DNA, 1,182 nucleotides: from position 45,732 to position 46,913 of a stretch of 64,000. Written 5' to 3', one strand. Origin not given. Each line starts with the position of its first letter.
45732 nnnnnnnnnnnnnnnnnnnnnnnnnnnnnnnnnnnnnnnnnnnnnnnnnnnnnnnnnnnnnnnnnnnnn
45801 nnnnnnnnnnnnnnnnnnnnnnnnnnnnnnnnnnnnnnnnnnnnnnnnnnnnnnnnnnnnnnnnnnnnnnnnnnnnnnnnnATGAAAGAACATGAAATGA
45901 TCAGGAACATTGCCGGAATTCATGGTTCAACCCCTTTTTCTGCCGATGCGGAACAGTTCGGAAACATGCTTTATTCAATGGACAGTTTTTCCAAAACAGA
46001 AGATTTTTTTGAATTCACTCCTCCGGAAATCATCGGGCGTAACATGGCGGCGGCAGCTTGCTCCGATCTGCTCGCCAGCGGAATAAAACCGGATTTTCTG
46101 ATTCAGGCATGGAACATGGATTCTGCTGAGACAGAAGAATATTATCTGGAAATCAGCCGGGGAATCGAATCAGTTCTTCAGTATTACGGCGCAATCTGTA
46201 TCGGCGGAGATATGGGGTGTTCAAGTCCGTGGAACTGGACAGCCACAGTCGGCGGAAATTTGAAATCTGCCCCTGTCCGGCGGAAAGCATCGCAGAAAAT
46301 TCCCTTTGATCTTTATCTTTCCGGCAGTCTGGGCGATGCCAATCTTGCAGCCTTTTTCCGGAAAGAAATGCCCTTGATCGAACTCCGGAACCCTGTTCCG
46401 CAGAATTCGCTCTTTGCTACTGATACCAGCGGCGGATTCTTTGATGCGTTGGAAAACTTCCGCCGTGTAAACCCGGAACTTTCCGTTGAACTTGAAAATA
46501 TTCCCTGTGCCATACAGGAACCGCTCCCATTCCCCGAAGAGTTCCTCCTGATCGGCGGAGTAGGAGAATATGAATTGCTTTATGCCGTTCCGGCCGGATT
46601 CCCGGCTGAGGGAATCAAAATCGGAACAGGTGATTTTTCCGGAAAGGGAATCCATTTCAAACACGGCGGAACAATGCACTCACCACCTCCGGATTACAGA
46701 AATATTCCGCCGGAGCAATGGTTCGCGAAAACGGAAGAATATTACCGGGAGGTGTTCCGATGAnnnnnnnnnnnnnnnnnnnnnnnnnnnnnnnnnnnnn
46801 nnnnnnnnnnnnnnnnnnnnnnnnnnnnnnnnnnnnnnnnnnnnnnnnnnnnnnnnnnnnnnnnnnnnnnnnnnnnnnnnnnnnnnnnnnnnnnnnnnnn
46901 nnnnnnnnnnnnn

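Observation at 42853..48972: Orphan six-gene translationally coupled operon: UbiA prenyltransferase, radical SAM/SPASM, DAGK-fold lipid kinase, PurM/ThiL-like enzyme, alpha-oxoamine synthase, extended SDR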

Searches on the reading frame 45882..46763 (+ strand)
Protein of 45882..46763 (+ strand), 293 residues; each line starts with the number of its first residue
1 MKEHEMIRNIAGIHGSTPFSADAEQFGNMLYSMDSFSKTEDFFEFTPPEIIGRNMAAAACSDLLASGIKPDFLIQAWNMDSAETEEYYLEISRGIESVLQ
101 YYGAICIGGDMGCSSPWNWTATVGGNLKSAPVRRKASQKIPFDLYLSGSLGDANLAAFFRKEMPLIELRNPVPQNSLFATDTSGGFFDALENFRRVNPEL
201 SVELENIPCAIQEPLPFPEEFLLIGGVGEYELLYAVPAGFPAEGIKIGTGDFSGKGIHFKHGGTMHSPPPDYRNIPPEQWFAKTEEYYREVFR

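Call 3: search_protein_families(library=pfam, proteins=[window:45882-46763:+], max_evalue=0.01)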
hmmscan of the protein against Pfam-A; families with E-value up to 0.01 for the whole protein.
window:45882-46763:+ (293 aa): 1 family
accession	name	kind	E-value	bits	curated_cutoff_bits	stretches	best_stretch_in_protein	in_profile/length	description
PF00586.29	AIRS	-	1e-09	39.2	24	1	28-112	14-95/112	AIR synthase related protein, N-terminal domain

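Call 4: search_protein_families(library=ncbifam, proteins=[window:45882-46763:+], max_evalue=0.01)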
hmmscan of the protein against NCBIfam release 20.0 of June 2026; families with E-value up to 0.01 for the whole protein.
window:45882-46763:+ (293 aa): 6 families
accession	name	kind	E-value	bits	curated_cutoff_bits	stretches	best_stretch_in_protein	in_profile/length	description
TIGR01379.1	thiL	equivalog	3.8e-17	62.2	184.15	1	28-158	37-167/320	thiamine-phosphate kinase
NF004354.0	PRK05731.2-3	equivalog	4.1e-08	32.9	204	1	21-153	18-150/273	thiamine-phosphate kinase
NF004350.0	PRK05731.1-1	equivalog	4.9e-08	32.2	441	1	32-154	45-165/325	thiamine-phosphate kinase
NF004353.0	PRK05731.2-2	equivalog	1.6e-07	30.7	301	1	29-115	32-118/311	thiamine-phosphate kinase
NF004351.0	PRK05731.1-4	equivalog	1.1e-06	27.9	324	1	44-153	67-176/321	thiamine-phosphate kinase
TIGR00476.1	selD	equivalog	1.4e-05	24.5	125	1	39-161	62-187/311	selenide, water dikinase SelD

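Call 8: find_encoding_contigs(protein=window:45882-46760:+, flank=10000, max_places=10)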
Protein window:45882-46760:+ (293 aa): 15 contigs read that carry it; 10 places shown.
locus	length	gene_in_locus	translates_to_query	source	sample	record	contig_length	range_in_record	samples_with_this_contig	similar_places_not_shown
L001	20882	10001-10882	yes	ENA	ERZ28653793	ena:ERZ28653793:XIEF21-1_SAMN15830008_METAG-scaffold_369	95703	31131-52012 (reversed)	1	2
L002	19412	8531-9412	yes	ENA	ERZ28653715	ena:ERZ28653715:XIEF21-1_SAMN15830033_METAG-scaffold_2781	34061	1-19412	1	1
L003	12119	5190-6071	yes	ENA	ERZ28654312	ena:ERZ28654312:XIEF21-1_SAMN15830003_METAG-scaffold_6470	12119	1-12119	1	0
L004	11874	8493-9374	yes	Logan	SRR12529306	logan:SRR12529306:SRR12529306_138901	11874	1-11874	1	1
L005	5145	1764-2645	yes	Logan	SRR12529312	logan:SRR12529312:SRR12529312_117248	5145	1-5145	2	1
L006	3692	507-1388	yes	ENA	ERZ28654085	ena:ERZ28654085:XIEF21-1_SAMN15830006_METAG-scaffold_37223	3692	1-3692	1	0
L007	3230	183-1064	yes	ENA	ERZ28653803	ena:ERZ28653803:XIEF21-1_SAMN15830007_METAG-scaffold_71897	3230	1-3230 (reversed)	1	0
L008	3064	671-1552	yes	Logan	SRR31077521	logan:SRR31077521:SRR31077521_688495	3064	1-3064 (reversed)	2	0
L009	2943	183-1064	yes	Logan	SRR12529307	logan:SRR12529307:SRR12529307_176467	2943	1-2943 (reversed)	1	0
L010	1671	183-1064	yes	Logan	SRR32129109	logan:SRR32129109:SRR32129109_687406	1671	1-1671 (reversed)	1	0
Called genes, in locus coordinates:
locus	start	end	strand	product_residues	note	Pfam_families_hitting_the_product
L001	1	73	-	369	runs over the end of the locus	PF13472:Lipase_GDSL_2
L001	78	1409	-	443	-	PF01408:GFO_IDH_MocA, PF02894:GFO_IDH_MocA_C, PF22725:GFO_IDH_MocA_C3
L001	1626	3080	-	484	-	PF00282:Pyridoxal_deC, PF00155:Aminotran_1_2 (faint)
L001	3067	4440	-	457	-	PF00202:Aminotran_3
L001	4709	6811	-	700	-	-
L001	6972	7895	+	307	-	PF01040:UbiA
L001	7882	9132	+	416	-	PF04055:Radical_SAM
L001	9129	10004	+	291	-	PF00781:DAGK_cat, PF19279:YegS_C (weak)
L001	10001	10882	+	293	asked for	PF00586:AIRS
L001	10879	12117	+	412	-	PF00155:Aminotran_1_2, PF01212:Beta_elim_lyase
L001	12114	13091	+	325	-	PF01073:3Beta_HSD, PF01370:Epimerase, PF02719:Polysacc_synt_2 (faint), PF04321:RmlD_sub_bind, PF05368:NmrA, PF13460:NAD_binding_10, PF16363:GDP_Man_Dehyd, PF07993:NAD_binding_4 (weak)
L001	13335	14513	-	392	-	PF02746:MR_MLE_N, PF13378:MR_MLE_C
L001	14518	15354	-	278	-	PF00722:Glyco_hydro_16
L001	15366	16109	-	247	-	PF00106:adh_short, PF08659:KR, PF01370:Epimerase (weak), PF13561:adh_short_C2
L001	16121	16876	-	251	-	PF12802:MarR_2 (faint), PF13412:HTH_24 (weak)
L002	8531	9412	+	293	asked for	PF00586:AIRS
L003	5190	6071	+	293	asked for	PF00586:AIRS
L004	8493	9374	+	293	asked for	PF00586:AIRS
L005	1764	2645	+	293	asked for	PF00586:AIRS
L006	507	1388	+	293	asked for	PF00586:AIRS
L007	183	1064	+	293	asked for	PF00586:AIRS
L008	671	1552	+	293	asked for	PF00586:AIRS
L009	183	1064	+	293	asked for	PF00586:AIRS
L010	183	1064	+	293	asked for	PF00586:AIRS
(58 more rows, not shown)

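Call 10: find_homologous_proteins(query=window:45882-46760:+, max_evalue=0.001)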
Query window:45882-46760:+ (293 aa): 322 proteins with E <= 0.001 among 955 candidates; the best 120 are listed.
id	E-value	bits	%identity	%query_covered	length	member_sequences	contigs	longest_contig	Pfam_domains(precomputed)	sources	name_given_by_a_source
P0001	1.5e-197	673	99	100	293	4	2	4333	PF00586.30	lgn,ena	-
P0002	2.3e-161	555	80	100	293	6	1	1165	PF00586.30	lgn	-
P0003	6.5e-150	517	74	100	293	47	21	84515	PF00586.30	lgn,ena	-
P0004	4.9e-146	504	74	100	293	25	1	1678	PF00586.30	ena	-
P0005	1.1e-138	480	93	76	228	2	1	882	PF00586.30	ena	-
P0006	3.6e-123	429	64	100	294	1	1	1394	PF00586.30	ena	-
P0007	2.4e-122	426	66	100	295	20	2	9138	PF00586.30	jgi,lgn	jgi:thiamine monophosphate kinase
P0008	1.3e-116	408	64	98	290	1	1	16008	PF00586.30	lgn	-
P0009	8.6e-116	405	61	100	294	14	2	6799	PF00586.30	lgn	-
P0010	1.0e-115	405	64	98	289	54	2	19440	PF00586.30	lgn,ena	-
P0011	1.2e-115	404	62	100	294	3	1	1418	PF00586.30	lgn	-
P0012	1.3e-115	404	62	100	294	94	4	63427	PF00586.30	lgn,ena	-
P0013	9.7e-113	395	62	100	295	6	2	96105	PF00586.30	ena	-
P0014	2.0e-112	394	64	98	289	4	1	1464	PF00586.30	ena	-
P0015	1.3e-111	391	60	100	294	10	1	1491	PF00586.30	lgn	-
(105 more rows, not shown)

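Call 12: find_related_loci(query=A1, collection=genome_contigs, flank=10000)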
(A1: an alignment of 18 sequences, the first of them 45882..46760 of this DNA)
Query A1 (293 aa) in genome_contigs; peptide patterns used: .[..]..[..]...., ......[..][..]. (x = any residue, [..] = any of these).
197 stretches matched a pattern; 67 encode a relative of the query (tblastn E <= 1e-3); 67 distinct loci.
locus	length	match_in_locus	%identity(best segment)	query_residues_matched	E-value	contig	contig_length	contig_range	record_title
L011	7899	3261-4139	74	1-293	2e-150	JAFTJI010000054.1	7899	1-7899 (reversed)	MAG: Lentisphaeria bacterium isolate RGIG3871 Roe_deer_Cecum-2__c154081, whole genome shotgun sequence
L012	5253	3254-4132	63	1-292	4e-121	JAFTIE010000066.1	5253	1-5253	MAG: Lentisphaeria bacterium isolate RGIG3841 Roe_deer_Cecum-1__c141127, whole genome shotgun sequence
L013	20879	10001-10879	63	1-292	2e-120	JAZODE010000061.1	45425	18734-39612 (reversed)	MAG: Victivallaceae bacterium isolate T1900044752_TS20190418.MAGScoT_cleanbin_000050 SGB_2248_k141_2272292, whole genome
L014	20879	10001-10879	61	1-292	1e-119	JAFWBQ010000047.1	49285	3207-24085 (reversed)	MAG: Lentisphaeria bacterium isolate RGIG5592 Sheep_Colon.Co__c912061, whole genome shotgun sequence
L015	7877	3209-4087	61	1-292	8e-119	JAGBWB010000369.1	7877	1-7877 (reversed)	MAG: Lentisphaeria bacterium isolate RGIG9499 Yak_Cecum-5__c718637, whole genome shotgun sequence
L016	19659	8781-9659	62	1-292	2e-117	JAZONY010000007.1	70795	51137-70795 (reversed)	MAG: Victivallaceae bacterium isolate T1900045635_YK20190329.MAGScoT_cleanbin_000015 SGB_8086_k141_1652704, whole genome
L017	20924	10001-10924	56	1-292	2e-105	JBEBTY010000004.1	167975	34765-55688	MAG: Victivallis vadensis isolate T2.bin.197 NODE_173_length_167975_cov_68.027263, whole genome shotgun sequence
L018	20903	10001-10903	56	1-292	6e-105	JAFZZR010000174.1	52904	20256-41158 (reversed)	MAG: Lentisphaeria bacterium isolate RGIG8244 Water_buffalos_Rumen-5__c2399576, whole genome shotgun sequence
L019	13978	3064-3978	54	1-293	1e-101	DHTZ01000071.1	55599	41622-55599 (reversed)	MAG TPA_asm: Lentisphaeria bacterium UBA5247 UBA5247_contig_4697, whole genome shotgun sequence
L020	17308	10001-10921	53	1-291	4e-97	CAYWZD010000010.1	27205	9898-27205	MAG TPA_asm: uncultured Victivallales bacterium isolate SRP216815_co1_168 genome assembly, contig: NODE_1933_length_2720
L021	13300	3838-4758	52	1-291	2e-93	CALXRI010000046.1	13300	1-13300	MAG: uncultured Victivallales bacterium isolate BRZ_N__bin192 genome assembly, contig: BRZ_N__NODE_11131_length_13300_co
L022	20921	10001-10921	52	1-291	9e-93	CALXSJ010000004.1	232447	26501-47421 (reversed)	MAG: uncultured Victivallales bacterium isolate BRZ_DM__bin34 genome assembly, contig: BRZ_DM__NODE_55_length_232447_cov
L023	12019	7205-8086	52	1-291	1e-92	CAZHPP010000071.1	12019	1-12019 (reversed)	MAG TPA_asm: uncultured Victivallales bacterium isolate SRP216815_co1_143 genome assembly, contig: NODE_6996_length_1201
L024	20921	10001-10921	51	1-291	9e-92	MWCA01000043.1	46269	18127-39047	MAG: Lentisphaerae bacterium ADurb.Bin242 BWY31_contig000043, whole genome shotgun sequence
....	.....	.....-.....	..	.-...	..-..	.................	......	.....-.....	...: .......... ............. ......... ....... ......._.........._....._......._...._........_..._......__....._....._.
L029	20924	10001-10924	47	1-293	6e-87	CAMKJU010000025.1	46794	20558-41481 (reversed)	MAG: uncultured Lentisphaerae bacterium isolate SRR12081301_bin.91_metaWRAP_v1.3_MAG genome assembly, contig: ERZ1228976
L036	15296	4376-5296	47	1-292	2e-84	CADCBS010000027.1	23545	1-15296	uncultured bacterium isolate RUG14492 genome assembly, contig: RUG14492_asm_27, whole genome shotgun sequence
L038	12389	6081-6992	46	1-288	7e-84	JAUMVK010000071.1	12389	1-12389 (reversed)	MAG: Thermoguttaceae bacterium isolate S12M_St_32 NODE_2408_length_12389_cov_28.468137, whole genome shotgun sequence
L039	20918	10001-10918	49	2-292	1e-83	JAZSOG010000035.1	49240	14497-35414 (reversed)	MAG: Kiritimatiellia bacterium isolate T1900044549_TS20190015.MAGScoT_cleanbin_000036 SGB_192_k141_34374, whole genome s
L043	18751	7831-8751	45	1-292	3e-82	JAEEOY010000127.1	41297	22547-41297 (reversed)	MAG: Kiritimatiellae bacterium isolate Tb.RUG.298 NODE_2197125_length_41297_cov_2.184333, whole genome shotgun sequence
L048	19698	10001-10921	47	1-291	1e-81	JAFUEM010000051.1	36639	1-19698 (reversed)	MAG: Kiritimatiellae bacterium isolate RGIG4421 Roe_deer_Omasum-3__c2397, whole genome shotgun sequence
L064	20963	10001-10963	33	1-292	3e-41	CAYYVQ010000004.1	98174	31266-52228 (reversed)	MAG TPA_asm: uncultured Victivallales bacterium isolate SRP252850_co1_79 genome assembly, contig: NODE_166_length_98174_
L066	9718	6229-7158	33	1-275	1e-37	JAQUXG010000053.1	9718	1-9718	MAG: Kiritimatiellales bacterium isolate STD2_208 NODE_27938_length_9718_cov_3.063914_Sandtown_D2, whole genome shotgun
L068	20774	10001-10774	36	1-237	1e-36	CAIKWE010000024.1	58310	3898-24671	MAG: uncultured Verrucomicrobia bacterium isolate Kiruna_bin-04469 genome assembly, contig: bin-04469:24/60, whole genom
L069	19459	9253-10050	34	1-245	8e-36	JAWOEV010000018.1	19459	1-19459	MAG: Lentisphaeria bacterium isolate BLK5-3.bin.99 k191_587874, whole genome shotgun sequence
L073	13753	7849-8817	31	1-292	1e-38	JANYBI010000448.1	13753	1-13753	MAG: Lentisphaerae bacterium isolate GL140_5_metabat_62_sub GL140_5_k141_222003, whole genome shotgun sequence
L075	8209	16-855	33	31-292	1e-27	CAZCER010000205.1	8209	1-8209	MAG TPA_asm: uncultured Armatimonadia bacterium isolate binchicken_co27_470 genome assembly, contig: NODE_15349_length_8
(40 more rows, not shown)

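Call 17: search_protein_families(library=pfam, proteins=[L064:10894-12264:+, L069:10264-11472:+, L073:8853-10070:+, L039:8639-9940:+, L048:8798-9943:+, L019:5910-7631:+, L024:13310-15124:+, L024:15121-16080:+, L036:3168-4379:+, L020:12171-12704:+], max_evalue=0.001)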
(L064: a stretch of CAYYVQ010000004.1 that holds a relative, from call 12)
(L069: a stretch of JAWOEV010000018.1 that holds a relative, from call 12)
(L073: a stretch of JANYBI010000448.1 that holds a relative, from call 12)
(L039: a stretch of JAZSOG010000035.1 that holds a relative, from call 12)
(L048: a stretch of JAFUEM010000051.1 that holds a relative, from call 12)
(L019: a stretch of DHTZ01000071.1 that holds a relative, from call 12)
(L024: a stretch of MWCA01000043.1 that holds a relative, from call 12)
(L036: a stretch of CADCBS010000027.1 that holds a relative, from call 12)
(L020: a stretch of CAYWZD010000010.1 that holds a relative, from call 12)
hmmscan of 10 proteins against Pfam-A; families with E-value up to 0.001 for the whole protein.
L064:10894-12264:+ (456 aa): 1 family
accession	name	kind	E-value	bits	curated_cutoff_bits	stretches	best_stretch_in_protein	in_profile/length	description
PF00724.26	Oxidored_FMN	-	2e-43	149.4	27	1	48-297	1-259/342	NADH:flavin oxidoreductase / NADH oxidase family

L069:10264-11472:+ (402 aa): 1 family
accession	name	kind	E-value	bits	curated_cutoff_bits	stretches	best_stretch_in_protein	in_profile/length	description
PF00724.26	Oxidored_FMN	-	8.8e-51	173.6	27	1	8-256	2-259/342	NADH:flavin oxidoreductase / NADH oxidase family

L073:8853-10070:+ (405 aa): 1 family
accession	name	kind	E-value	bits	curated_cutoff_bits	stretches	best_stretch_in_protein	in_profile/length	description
PF00724.26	Oxidored_FMN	-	1.8e-53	182.5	27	2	10-257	2-258/342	NADH:flavin oxidoreductase / NADH oxidase family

L039:8639-9940:+ (433 aa): 2 families
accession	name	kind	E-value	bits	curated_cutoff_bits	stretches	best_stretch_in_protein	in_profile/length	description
PF13173.12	AAA_14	-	3.7e-29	101.8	27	1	33-168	2-129/129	AAA domain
PF13635.12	DUF4143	-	2.4e-18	66.8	28.1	1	228-367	2-148/160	Domain of unknown function (DUF4143)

L048:8798-9943:+ (381 aa): 2 families
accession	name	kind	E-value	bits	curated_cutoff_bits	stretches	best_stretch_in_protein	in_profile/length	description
PF13635.12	DUF4143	-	1.7e-47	161.6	28.1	1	175-334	1-160/160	Domain of unknown function (DUF4143)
PF13173.12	AAA_14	-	1.2e-27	96.9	27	1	18-134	3-128/129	AAA domain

L019:5910-7631:+ (573 aa): 0 families

L024:13310-15124:+ (604 aa): 0 families

L024:15121-16080:+ (319 aa): 0 families

L036:3168-4379:+ (403 aa): 3 families
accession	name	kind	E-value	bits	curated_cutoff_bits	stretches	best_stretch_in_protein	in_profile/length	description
PF13635.12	DUF4143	-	6e-32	111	28.1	1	173-327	3-159/160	Domain of unknown function (DUF4143)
PF13173.12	AAA_14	-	1.4e-17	64.3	27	1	13-132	5-128/129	AAA domain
PF13401.12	AAA_22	-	1.1e-05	26.1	27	0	54-100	74-123/130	AAA domain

L020:12171-12704:+ (177 aa): 0 families
